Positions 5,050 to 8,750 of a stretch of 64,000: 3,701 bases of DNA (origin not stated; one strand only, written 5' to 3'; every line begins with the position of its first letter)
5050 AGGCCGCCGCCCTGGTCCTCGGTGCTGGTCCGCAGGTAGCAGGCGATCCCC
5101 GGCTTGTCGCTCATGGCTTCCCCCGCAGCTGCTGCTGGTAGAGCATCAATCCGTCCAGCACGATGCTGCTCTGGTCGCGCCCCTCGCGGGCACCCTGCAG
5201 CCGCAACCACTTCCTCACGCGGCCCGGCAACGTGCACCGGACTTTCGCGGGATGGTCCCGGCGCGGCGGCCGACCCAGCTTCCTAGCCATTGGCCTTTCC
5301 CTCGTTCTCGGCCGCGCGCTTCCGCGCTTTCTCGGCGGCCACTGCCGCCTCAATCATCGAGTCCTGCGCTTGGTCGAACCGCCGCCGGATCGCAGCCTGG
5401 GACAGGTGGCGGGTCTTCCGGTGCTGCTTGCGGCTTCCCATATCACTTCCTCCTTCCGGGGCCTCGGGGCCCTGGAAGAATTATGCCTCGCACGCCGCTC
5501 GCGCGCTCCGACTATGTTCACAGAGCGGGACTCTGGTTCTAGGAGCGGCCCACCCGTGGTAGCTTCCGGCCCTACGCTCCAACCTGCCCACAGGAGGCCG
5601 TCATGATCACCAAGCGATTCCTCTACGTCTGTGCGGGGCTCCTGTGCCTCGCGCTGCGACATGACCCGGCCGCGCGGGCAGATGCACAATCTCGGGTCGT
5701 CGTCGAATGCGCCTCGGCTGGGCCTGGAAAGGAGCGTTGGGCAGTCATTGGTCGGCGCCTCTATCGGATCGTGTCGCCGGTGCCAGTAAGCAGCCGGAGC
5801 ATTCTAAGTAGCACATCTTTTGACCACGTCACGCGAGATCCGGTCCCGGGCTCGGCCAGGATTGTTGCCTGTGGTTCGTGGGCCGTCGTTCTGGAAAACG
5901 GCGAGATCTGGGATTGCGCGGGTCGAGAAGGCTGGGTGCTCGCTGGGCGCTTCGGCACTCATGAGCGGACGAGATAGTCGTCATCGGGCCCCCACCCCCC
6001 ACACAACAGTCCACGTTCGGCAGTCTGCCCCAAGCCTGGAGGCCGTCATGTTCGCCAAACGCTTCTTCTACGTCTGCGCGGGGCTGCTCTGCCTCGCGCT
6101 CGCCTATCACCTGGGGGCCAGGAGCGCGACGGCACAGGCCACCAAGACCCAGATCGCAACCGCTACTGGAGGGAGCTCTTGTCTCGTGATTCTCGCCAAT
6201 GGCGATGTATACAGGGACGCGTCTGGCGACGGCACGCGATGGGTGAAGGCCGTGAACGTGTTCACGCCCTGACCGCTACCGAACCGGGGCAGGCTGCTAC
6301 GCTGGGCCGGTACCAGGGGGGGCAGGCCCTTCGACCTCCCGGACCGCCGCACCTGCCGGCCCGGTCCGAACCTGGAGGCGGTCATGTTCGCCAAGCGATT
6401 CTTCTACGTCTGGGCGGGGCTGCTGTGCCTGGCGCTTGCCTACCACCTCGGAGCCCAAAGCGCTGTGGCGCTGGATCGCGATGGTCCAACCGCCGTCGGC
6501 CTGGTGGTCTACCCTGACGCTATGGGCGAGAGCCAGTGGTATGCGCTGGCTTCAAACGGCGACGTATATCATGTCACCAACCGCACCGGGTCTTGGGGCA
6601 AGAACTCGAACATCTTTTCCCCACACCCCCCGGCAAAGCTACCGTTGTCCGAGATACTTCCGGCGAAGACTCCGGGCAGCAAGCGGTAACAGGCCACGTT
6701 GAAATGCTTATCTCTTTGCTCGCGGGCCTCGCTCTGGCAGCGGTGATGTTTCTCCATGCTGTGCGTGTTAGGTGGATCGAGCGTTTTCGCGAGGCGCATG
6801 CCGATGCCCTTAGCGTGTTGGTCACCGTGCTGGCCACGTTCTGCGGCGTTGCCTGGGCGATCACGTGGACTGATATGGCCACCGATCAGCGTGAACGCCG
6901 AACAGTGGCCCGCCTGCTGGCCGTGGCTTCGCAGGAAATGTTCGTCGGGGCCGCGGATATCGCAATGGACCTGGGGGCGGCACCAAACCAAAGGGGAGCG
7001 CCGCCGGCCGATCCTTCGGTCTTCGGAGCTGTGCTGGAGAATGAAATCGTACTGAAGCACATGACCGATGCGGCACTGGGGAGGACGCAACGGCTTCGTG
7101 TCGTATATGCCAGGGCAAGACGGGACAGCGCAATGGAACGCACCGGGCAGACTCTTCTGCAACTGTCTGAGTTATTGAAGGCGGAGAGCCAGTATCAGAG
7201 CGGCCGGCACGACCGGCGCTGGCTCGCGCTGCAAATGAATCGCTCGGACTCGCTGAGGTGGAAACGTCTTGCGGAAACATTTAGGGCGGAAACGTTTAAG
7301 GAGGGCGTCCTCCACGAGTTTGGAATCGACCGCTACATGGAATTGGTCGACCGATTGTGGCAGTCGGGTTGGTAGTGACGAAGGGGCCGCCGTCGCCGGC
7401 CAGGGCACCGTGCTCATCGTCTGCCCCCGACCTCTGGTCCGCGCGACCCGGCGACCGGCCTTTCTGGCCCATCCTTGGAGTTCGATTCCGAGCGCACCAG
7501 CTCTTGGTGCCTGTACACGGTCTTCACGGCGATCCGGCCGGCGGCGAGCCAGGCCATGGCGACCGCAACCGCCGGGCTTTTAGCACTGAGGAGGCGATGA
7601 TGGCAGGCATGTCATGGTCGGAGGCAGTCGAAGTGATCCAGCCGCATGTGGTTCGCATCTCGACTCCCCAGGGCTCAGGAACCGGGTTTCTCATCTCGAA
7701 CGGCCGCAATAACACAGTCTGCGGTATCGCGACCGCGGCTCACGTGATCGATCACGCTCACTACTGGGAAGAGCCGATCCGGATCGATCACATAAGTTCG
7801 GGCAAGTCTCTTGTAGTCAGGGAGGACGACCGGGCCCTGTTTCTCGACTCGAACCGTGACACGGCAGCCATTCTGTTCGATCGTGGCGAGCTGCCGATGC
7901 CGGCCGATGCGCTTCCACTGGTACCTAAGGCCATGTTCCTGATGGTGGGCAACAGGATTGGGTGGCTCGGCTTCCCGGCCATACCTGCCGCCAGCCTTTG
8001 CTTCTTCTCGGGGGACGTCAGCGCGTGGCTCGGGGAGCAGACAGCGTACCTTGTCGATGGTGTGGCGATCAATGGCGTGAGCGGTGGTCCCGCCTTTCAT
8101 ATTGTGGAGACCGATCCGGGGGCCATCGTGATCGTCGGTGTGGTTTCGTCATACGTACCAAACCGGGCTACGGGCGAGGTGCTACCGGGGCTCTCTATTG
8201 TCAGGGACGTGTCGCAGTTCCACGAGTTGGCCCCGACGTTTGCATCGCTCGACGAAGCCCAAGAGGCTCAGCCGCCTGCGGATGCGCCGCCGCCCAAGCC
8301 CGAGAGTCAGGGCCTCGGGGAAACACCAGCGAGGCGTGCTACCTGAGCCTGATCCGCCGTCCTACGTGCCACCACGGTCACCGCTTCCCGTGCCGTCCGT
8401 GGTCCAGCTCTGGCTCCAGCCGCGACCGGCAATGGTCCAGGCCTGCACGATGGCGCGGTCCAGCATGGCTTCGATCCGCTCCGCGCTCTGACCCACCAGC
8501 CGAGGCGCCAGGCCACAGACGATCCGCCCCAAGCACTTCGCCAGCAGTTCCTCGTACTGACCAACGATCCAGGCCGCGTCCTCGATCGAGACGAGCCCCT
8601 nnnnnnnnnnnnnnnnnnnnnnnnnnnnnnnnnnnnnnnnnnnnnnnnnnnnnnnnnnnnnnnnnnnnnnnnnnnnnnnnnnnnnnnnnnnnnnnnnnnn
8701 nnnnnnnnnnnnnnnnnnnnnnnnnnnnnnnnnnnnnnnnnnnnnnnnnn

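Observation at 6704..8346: Lower-GC two-gene cargo: 2TM protein plus signal-less trypsin-like serine protease (candidate defence or abortive-infection module)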

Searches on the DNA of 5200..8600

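Call 63: search_rna_families(source=window, start=5200, end=8600, threshold=evalue, max_evalue=10, show_alignments=3)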
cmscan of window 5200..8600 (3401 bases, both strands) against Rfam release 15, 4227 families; matches with E-value up to 10: 1.
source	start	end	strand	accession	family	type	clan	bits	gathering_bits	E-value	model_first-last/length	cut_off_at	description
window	6871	7011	-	RF02883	BcKCsr2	Gene; sRNA;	-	15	40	3.9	1-129/129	no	Burkholderia sRNA 2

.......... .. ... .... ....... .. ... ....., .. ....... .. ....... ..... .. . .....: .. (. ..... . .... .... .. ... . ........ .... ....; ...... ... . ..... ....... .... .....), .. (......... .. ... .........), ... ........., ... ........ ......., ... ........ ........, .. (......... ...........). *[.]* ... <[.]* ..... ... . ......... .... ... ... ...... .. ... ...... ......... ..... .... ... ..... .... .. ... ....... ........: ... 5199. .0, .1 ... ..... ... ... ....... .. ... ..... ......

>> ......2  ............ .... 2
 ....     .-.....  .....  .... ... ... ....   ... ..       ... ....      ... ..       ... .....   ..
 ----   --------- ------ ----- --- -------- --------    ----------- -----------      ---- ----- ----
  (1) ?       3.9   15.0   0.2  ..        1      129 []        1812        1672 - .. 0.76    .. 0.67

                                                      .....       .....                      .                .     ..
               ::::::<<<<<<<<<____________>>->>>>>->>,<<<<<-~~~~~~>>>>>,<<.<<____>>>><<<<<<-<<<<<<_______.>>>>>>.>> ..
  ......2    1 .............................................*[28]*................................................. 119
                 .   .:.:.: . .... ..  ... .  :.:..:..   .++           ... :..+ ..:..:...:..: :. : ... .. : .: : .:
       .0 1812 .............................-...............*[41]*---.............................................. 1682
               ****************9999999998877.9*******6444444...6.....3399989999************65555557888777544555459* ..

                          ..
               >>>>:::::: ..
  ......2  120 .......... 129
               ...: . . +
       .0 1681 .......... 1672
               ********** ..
